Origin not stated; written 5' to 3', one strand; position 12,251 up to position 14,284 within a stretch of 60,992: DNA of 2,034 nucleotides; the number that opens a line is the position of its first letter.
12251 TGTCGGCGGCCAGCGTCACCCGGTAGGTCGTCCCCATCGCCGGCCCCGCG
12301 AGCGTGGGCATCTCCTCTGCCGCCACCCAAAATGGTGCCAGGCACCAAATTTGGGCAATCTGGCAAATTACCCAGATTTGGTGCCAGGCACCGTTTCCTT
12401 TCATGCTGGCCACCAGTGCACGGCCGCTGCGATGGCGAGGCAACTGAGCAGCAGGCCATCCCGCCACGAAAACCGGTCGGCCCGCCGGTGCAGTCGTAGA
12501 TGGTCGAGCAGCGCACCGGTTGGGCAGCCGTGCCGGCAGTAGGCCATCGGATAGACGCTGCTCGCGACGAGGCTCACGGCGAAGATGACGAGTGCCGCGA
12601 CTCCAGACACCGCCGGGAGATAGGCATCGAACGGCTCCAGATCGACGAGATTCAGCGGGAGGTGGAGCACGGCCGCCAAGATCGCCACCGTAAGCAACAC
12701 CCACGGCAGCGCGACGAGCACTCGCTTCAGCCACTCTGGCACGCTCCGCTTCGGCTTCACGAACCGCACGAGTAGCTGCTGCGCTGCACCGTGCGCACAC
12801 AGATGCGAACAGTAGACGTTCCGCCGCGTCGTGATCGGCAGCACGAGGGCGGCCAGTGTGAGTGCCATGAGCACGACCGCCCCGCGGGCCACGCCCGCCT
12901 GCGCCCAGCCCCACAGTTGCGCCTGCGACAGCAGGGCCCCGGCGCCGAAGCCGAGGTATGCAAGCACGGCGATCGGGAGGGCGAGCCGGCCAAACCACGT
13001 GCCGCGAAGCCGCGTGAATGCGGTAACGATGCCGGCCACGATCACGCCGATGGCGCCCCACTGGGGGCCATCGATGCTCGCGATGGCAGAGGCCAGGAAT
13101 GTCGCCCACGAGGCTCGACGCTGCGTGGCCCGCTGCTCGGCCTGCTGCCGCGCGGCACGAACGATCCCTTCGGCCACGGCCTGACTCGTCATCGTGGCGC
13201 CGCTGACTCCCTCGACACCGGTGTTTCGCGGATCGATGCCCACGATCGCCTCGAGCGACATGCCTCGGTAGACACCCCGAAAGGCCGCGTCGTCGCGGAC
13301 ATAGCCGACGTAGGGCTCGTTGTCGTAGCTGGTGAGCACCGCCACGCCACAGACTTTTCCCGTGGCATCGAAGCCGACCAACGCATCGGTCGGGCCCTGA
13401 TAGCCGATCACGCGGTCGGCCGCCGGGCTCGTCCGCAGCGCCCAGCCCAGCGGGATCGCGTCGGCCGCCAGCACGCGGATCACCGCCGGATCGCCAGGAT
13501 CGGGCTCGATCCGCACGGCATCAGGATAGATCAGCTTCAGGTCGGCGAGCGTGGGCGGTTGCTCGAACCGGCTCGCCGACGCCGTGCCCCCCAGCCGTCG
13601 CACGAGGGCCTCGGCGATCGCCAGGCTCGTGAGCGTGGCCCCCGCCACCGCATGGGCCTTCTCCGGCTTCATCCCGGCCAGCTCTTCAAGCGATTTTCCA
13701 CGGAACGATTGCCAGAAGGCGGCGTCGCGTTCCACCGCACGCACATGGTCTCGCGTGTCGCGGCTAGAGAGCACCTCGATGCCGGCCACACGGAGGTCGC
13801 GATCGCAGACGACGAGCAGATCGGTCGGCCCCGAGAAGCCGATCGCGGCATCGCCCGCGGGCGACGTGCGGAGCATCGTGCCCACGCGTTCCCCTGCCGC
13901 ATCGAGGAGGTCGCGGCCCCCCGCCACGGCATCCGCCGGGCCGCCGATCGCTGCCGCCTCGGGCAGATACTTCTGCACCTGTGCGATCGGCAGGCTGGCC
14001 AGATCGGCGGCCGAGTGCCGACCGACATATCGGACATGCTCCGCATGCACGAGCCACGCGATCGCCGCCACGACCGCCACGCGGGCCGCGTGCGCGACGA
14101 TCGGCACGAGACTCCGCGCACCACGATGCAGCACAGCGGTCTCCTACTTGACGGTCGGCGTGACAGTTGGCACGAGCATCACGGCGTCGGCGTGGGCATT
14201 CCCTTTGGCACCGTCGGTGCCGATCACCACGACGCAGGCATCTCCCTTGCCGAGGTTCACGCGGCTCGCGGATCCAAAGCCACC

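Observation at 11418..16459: Orphan extracytoplasmic flavin module: secreted FAD oxidoreductase + double-FMN_bind NosR/NapH-like membrane protein + ApbE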

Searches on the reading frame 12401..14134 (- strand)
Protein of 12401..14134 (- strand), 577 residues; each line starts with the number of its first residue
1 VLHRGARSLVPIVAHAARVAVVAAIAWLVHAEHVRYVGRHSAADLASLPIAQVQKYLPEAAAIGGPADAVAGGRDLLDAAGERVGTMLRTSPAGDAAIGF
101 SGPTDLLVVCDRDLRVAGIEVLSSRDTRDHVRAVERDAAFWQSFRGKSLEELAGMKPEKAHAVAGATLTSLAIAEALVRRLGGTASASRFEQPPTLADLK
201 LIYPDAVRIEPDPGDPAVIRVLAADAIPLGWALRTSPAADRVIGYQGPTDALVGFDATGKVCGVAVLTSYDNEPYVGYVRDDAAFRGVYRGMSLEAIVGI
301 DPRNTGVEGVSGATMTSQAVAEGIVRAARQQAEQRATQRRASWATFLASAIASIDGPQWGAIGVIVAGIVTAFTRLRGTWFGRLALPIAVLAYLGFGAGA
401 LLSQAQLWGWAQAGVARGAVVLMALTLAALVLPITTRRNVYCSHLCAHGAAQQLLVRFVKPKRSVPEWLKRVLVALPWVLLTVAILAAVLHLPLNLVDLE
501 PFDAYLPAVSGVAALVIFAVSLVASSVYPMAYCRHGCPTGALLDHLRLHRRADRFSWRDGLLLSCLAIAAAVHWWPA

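Call 3: search_protein_families(library=pfam, proteins=[window:12401-14134:-], max_evalue=0.01)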
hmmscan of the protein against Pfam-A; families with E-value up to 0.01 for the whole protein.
window:12401-14134:- (577 aa): 2 families
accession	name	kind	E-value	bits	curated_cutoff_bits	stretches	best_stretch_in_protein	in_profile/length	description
PF04205.19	FMN_bind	-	1.8e-18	67.4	22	2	244-327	1-75/77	FMN-binding domain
PF12801.12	Fer4_5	-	2.8e-12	46.9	22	2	421-466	4-48/48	4Fe-4S binding domain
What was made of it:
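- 13154..13450 (-): FMN_bind domain 2 (aa 229-327), with candidate flavinylated Thr314 in EGVSGAT (codon 13193-13195). Best Pfam stretch at aa 244-327 (call 3).
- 12404..13069 (-): Six-TM membrane module (aa 356-577) with two cytoplasm-facing Cys motifs: C442-x3-C446 (12797-12811) and C533-x3-C537-P (12521-12538). No C-terminal ferredoxin domain. Fer4_5 with two stretches (call 3).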

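Call 4: search_protein_families(library=ncbifam, proteins=[window:12401-14134:-], max_evalue=0.01)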
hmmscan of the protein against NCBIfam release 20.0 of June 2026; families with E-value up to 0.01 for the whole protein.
window:12401-14134:- (577 aa): 7 families
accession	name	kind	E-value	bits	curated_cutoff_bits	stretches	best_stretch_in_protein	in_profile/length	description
NF046105.1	TransRegNosR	equivalog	6.4e-17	61.1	1000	2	196-336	18-162/680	transcriptional regulator NosR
NF045876.1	RnfG_DVU2794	exception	5.4e-14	52.1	205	2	243-329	92-177/190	RnfABCDGE type electron transport complex subunit G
TIGR01947.1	rnfG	subfamily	9.8e-13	48.6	102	2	244-330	93-184/187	RnfABCDGE type electron transport complex subunit G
NF041840.1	rnfG_Methano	equivalog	8.1e-07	28.8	230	0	243-325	97-178/189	Rnf electron transport complex subunit RnfG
NF007013.0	PRK09477.1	equivalog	0.002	17.3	234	0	414-457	169-212/286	quinol dehydrogenase ferredoxin subunit NapH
NF002519.0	PRK01908.1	equivalog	0.0032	17.1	178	0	244-268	100-124/209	electron transport complex subunit RsxG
TIGR02163.1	napH_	subfamily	0.0034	17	213.05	0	510-543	154-184/255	NapH/MauN family ferredoxin-type protein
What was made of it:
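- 12401..14134 (-): Gene for the membrane conduit (577 aa): TM anchor, two periplasmic FMN_bind domains, and a six-TM NapH/PceC-type module. Pfam and NCBIfam results in calls 3 and 4.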

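Call 6: search_solved_structures(query=window:12401-14134:-, max_evalue=0.1, show_alignments=2)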
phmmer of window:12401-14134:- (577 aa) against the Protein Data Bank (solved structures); distinct sequences matched with E-value up to 0.1: 4.
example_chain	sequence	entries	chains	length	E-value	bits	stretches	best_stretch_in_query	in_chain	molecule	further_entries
8ahx_G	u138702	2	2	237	4.9e-06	28.9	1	239-344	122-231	Ion-translocating oxidoreductase complex subunit G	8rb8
7zc6_G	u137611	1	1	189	6.1e-05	25.3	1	243-328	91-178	RnfG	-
8rb9_G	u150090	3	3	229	8.5e-05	24.8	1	238-336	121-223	Ion-translocating oxidoreductase complex subunit G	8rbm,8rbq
9eri_G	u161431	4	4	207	0.00062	22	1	182-326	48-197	Na(+)-translocating ferredoxin:NAD(+) oxidoreductase complex subunit G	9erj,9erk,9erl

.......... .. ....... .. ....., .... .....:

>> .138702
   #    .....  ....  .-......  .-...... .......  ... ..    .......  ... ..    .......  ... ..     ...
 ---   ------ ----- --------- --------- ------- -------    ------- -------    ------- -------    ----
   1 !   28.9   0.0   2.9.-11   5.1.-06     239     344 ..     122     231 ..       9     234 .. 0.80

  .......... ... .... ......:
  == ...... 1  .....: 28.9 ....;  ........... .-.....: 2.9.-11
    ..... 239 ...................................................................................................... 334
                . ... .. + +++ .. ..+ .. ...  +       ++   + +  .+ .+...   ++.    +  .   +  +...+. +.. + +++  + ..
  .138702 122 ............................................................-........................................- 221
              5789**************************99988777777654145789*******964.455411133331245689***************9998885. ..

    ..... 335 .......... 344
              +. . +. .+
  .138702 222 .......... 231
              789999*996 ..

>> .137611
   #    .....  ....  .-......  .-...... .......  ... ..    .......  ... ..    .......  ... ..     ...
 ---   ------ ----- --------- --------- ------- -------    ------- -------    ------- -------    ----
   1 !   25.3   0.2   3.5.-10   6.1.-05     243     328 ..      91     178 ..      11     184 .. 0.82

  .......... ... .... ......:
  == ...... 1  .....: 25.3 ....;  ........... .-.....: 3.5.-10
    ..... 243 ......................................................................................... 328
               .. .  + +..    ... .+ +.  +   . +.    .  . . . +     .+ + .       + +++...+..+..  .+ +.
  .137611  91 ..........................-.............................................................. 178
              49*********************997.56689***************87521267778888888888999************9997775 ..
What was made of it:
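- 13154..13450 (-): Aligns to RnfG of solved Rnf complexes across the SGAT site (call 6).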

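Call 10: find_homologous_proteins(query=window:12401-14134:-, max_evalue=1e-10)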
Query window:12401-14134:- (577 aa): 1528 proteins with E <= 1e-10 among 8000 candidates; the best 120 are listed.
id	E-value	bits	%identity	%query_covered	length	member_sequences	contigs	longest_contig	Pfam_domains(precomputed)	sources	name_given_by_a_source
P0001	0.0e+0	1257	100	100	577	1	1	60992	PF12801.13,PF04205.20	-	-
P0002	0.0e+0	1152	92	98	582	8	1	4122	PF12801.13,PF04205.20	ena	-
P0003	0.0e+0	1150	91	98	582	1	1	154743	PF12801.13,PF04205.20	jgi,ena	-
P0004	0.0e+0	1143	90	100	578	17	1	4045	PF12801.13,PF04205.20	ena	-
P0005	0.0e+0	1138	91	94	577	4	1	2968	PF12801.13,PF04205.20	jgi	jgi:NosR/NirI family transcriptional regulator, nitrous oxide reductase regulator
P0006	0.0e+0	1134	91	99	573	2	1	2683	PF12801.13,PF04205.20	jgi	-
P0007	0.0e+0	1114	89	95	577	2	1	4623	PF12801.13,PF04205.20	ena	-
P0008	0.0e+0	1113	88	100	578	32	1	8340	PF12801.13,PF04205.20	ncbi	-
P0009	0.0e+0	1110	89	98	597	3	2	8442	PF12801.13,PF04205.20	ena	-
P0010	0.0e+0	1092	87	99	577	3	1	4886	PF12801.13,PF04205.20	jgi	-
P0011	0.0e+0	1091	86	100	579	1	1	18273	PF12801.13,PF04205.20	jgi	jgi:NosR/NirI family transcriptional regulator, nitrous oxide reductase regulator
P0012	0.0e+0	1090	85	100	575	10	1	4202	PF12801.13,PF04205.20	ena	-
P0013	0.0e+0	1089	87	98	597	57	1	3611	PF12801.13,PF04205.20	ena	-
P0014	0.0e+0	1089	85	100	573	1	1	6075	PF12801.13,PF04205.20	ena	-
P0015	0.0e+0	1087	86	100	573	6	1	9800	PF12801.13,PF04205.20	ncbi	-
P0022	0.0e+0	1077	86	100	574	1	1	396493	PF12801.13,PF04205.20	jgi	jgi:NosR/NirI family transcriptional regulator, nitrous oxide reductase regulator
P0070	5.3e-272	922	73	98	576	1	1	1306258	PF12801.13,PF04205.20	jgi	jgi:NosR/NirI family transcriptional regulator, nitrous oxide reductase regulator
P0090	7.5e-264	895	72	98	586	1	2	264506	PF12801.13,PF04205.20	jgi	jgi:NosR/NirI family transcriptional regulator, nitrous oxide reductase regulator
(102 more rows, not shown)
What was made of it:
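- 12401..14134 (-): 1528 homologues (call 10).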

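Call 11: find_encoding_contigs(protein=P0070, flank=10000, max_places=3)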
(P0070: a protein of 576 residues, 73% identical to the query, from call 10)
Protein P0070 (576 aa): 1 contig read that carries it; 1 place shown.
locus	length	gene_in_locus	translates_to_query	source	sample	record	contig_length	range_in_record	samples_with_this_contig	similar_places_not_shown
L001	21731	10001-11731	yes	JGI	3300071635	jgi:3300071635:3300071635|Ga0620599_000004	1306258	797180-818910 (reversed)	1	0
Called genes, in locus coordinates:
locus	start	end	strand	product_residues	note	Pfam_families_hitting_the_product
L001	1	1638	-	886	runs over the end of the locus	PF07635:PSCyt1 (weak), PF07626:PSD3, PF07637:PSD5, PF07631:PSD4, PF07627:PSCyt3, PF07624:PSD2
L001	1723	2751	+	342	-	PF00356:LacI, PF00532:Peripla_BP_1, PF13407:Peripla_BP_4, PF13377:Peripla_BP_3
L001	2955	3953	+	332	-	PF07963:N_methyl, PF07596:SBP_bac_10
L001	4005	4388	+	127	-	-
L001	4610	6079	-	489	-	PF07394:DUF1501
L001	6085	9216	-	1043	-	PF07635:PSCyt1, PF07583:PSCyt2, PF07587:PSD1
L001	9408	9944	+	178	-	PF13191:AAA_16 (weak), PF13238:AAA_18 (weak), PF13671:AAA_33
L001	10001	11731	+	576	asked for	PF04205:FMN_bind, PF12801:Fer4_5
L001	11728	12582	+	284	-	PF02424:ApbE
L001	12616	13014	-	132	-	-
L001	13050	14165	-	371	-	PF07963:N_methyl, PF07596:SBP_bac_10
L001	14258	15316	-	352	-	PF00356:LacI, PF00532:Peripla_BP_1, PF13407:Peripla_BP_4, PF13377:Peripla_BP_3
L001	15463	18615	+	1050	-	PF13385:Laminin_G_3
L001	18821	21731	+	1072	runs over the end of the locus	PF07635:PSCyt1, PF07583:PSCyt2, PF13385:Laminin_G_3, PF07587:PSD1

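Call 12: find_encoding_contigs(protein=P0022, flank=10000, max_places=3)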
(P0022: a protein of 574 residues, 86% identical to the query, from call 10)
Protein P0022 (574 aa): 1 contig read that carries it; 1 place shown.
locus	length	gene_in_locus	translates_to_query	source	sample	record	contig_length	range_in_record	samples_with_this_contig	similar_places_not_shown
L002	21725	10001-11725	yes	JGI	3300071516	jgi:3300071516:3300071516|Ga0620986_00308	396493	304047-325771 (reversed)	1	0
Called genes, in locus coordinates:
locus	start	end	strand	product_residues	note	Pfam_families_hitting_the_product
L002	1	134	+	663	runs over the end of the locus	PF01618:MotA_ExbB (weak)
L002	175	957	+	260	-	PF12795:MscS_porin (weak)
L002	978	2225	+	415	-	-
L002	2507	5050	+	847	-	PF07635:PSCyt1, PF07583:PSCyt2, PF07587:PSD1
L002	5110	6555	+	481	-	PF07394:DUF1501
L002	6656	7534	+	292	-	-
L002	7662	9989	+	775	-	PF00890:FAD_binding_2 (weak), PF01134:GIDA (weak), PF01266:DAO (weak), PF07992:Pyr_redox_2 (weak), PF12831:FAD_oxidored, PF25275:Golvesin_C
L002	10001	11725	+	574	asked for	PF04205:FMN_bind, PF12801:Fer4_5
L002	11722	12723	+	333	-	PF02424:ApbE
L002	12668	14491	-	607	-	PF02652:Lactate_perm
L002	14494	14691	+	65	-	-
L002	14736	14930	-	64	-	-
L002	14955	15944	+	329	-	PF07963:N_methyl (weak), PF07596:SBP_bac_10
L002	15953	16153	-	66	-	-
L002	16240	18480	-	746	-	PF14559:TPR_19 (faint), PF24885:TPR_NPHP3 (faint), PF07721:TPR_4 (faint), PF13374:TPR_10 (weak), PF13424:TPR_12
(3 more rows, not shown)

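Call 13: find_encoding_contigs(protein=P0090, flank=10000, max_places=3)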
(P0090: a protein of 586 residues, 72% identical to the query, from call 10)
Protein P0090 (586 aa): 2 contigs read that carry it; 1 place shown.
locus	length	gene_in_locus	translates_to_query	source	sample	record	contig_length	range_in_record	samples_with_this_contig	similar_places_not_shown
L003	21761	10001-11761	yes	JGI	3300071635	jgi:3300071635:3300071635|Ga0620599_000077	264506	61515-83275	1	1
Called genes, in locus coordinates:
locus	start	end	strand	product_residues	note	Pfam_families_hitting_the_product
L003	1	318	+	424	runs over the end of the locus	PF07394:DUF1501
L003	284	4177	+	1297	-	PF00135:COesterase, PF07859:Abhydrolase_3, PF20434:BD-FAE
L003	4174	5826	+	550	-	PF00657:Lipase_GDSL, PF13472:Lipase_GDSL_2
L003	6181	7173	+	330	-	PF07963:N_methyl, PF07596:SBP_bac_10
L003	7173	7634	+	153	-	-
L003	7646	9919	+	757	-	PF00890:FAD_binding_2 (faint), PF01134:GIDA (weak), PF01266:DAO (weak), PF07992:Pyr_redox_2 (faint), PF12831:FAD_oxidored, PF13450:NAD_binding_8 (faint), PF12831:FAD_oxidored, PF25275:Golvesin_C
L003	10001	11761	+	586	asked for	PF04205:FMN_bind, PF12801:Fer4_5 (weak)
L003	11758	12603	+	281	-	PF02424:ApbE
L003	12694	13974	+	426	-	PF07586:HXXSHH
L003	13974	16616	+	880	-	PF13442:Cytochrome_CBB3 (faint), PF07635:PSCyt1, PF07626:PSD3, PF07637:PSD5, PF07631:PSD4, PF07627:PSCyt3, PF07624:PSD2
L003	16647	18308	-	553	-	PF02652:Lactate_perm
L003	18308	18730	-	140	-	PF02656:DUF202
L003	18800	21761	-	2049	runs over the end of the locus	PF13620:CarboxypepD_reg (weak), PF01835:MG2, PF00207:A2M, PF17973:bMG10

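Call 17: find_related_loci(query=A1, collection=genome_contigs, flank=10000)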
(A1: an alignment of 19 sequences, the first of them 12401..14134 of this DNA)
Query A1 (577 aa) in genome_contigs; peptide patterns used: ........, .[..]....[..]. (x = any residue, [..] = any of these).
274 stretches matched a pattern; 218 encode a relative of the query (tblastn E <= 1e-3); the best 80 are kept; 80 distinct loci.
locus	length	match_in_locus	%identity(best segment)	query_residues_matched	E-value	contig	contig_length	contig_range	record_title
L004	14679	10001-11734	88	1-577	0e+0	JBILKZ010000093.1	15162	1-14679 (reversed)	MAG: Pirellulales bacterium isolate ME2017-07-18_3300034272_group7_bin91 Rohwer_bin1743_scaffold_1947_c1, whole genome s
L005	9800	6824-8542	86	1-577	0e+0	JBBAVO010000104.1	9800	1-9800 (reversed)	MAG: Pirellulales bacterium isolate EUL_325 ctg104-EUL_325, whole genome shotgun sequence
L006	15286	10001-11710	84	3-576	0e+0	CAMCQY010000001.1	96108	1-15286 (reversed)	MAG: Candidatus Kuenenia stuttgartiensis isolate MiE-14oct19-235 genome assembly, contig: MiE-14oct19-C181, whole genome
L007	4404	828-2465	86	32-576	0e+0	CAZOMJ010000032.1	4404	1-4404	MAG TPA_asm: uncultured Candidatus Kuenenia sp. isolate binchicken_co255_452 genome assembly, contig: k141_1538582, whol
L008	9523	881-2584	87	9-575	0e+0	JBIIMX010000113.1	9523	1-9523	MAG: Pirellulales bacterium isolate ME2002-08-01_3300044695_group1_bin189 Rohwer_bin1733_scaffold_7544_c1, whole genome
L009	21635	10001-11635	84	32-575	0e+0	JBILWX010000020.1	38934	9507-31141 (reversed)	MAG: Pirellulales bacterium isolate ME2018-09-29_3300049629_group8_bin164 Rohwer_bin1746_scaffold_308_c1, whole genome s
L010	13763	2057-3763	81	6-577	0e+0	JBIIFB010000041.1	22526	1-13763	MAG: Pirellulales bacterium isolate ME2001-04-10pf_3300042886_group1_bin5 Rohwer_bin1730_scaffold_509_c1, whole genome s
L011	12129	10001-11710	75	4-577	0e+0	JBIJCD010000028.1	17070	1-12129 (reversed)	MAG: Pirellulales bacterium isolate ME2006-08-18D11_3300042945_group2_bin148 Rohwer_bin1736_scaffold_3228_c1, whole geno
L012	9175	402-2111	78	8-576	0e+0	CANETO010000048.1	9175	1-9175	MAG: Planctomycetaceae bacterium isolate CE-Jul18-89 genome assembly, contig: CE-Jul18-C8210, whole genome shotgun seque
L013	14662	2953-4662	74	12-577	0e+0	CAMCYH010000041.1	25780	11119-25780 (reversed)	MAG: Candidatus Kuenenia stuttgartiensis isolate MiE-22jul19-96 genome assembly, contig: MiE-22jul19-C1583, whole genome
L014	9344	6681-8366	72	12-576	0e+0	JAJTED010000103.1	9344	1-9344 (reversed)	MAG: Planctomycetaceae bacterium isolate 49628_E33.1 Sample_49628_scaffold_5780, whole genome shotgun sequence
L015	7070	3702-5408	71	4-575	0e+0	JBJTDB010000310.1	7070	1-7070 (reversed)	MAG: Planctomycetia bacterium isolate samp_4326_VAMB_363 samp_4326_745917, whole genome shotgun sequence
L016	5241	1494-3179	71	12-576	0e+0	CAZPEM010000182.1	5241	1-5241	MAG TPA_asm: uncultured Chitinophagaceae bacterium isolate SRP124364_co1_136 genome assembly, contig: NODE_20128_length_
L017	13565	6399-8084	71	12-576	0e+0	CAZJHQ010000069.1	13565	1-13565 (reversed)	MAG TPA_asm: uncultured Candidatus Kuenenia sp. isolate binchicken_co393_75 genome assembly, contig: NODE_3340_length_13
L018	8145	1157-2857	72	12-577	0e+0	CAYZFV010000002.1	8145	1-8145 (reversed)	MAG TPA_asm: uncultured Candidatus Kuenenia sp. isolate SRP067234_co1_263 genome assembly, contig: k99_935169, whole gen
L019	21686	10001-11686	72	12-576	0e+0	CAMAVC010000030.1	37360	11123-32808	MAG: Planctomicrobium piriforme isolate GE-03apr19-210 genome assembly, contig: GE-03apr19-C973, whole genome shotgun se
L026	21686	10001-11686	72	12-576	0e+0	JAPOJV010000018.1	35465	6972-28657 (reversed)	MAG: bacterium isolate bin72 k141_2077611_length_35465_cov_43.2297, whole genome shotgun sequence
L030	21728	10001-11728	68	2-576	0e+0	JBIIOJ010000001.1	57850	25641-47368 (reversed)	MAG: Pirellulales bacterium isolate ME2002-10-08pf_3300042317_group1_bin116 Rohwer_bin1729_scaffold_95_c1, whole genome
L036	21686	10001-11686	71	12-576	0e+0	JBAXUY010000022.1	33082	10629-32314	MAG: Planctomycetia bacterium isolate ELA673 MAG673_22, whole genome shotgun sequence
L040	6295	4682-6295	71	27-567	0e+0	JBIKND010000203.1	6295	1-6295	MAG: Pirellulales bacterium isolate ME2014-09-21_3300035681_group5_bin192 Rohwer_bin1714_scaffold_14095_c1, whole genome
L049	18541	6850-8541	63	12-577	0e+0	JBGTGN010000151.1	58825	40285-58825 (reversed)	MAG: Pirellulales bacterium isolate JTS-RE216 k141_4981890, whole genome shotgun sequence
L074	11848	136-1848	49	8-574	2e-177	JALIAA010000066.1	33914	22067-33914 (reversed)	MAG: Pirellulales bacterium isolate MAG-32 FT_SA74717_FT_16_length_33914_cov_15, whole genome shotgun sequence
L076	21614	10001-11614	62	15-561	0e+0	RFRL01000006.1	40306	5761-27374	MAG: Planctomycetia bacterium isolate WB4_3_0930 contig_100_5, whole genome shotgun sequence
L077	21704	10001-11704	48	9-572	7e-173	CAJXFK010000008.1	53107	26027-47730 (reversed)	MAG TPA_asm: uncultured Planctomycetaceae bacterium isolate ERR599052_bin.218_MetaBAT_v2.12.1_MAG genome assembly, conti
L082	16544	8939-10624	48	15-572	4e-171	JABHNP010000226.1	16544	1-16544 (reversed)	MAG: Planctomycetaceae bacterium isolate SI037S4_bin10 k141_1750828, whole genome shotgun sequence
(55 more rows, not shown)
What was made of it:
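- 12401..14134 (-): 218 places in species-representative genomes encode a relative; all 80 kept are MAGs, nearly all labelled planctomycete (mostly Pirellulales) (call 17).
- The source genomes are mostly lake-water Pirellulales MAGs (call 17), presumably aerobic heterotrophs.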

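Call 40: search_protein_families(library=pfam, proteins=[L077:8347-9954:-, L030:8287-9921:-, L026:7962-9188:-, L076:8799-9956:+], max_evalue=0.001)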
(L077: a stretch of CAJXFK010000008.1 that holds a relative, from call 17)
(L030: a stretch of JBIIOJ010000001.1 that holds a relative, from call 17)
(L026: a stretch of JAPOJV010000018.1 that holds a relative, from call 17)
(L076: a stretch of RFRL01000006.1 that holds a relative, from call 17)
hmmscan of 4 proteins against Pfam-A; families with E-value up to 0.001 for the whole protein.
L077:8347-9954:- (535 aa): 3 families
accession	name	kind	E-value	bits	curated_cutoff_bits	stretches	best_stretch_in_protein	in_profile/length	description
PF00884.28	Sulfatase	-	1.2e-41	143.5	25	1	55-412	1-300/301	Sulfatase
PF16347.10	SGSH_C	-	1.5e-09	38.6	29.3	1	360-516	11-150/154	N-sulphoglucosamine sulphohydrolase, C-terminal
PF01663.27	Phosphodiest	-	1.2e-06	28.8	23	1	89-386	16-275/342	Type I phosphodiesterase / nucleotide pyrophosphatase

L030:8287-9921:- (544 aa): 3 families
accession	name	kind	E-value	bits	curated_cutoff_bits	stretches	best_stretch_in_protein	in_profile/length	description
PF00884.28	Sulfatase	-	1.2e-54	186.1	25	1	46-404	1-300/301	Sulfatase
PF16347.10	SGSH_C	-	2.3e-10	41.3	29.3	1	363-427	11-73/154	N-sulphoglucosamine sulphohydrolase, C-terminal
PF01663.27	Phosphodiest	-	2.8e-07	30.9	23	1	298-339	183-224/342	Type I phosphodiesterase / nucleotide pyrophosphatase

L026:7962-9188:- (408 aa): 0 families

L076:8799-9956:+ (385 aa): 2 families
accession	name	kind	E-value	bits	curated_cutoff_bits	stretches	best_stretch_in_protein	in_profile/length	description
PF13975.11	gag-asp_proteas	-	6.1e-16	59.2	28.2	1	271-365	2-92/92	gag-polyprotein putative aspartyl protease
PF13650.11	Asp_protease_2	-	4.6e-14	53.3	24.3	1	271-362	2-90/90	Aspartyl protease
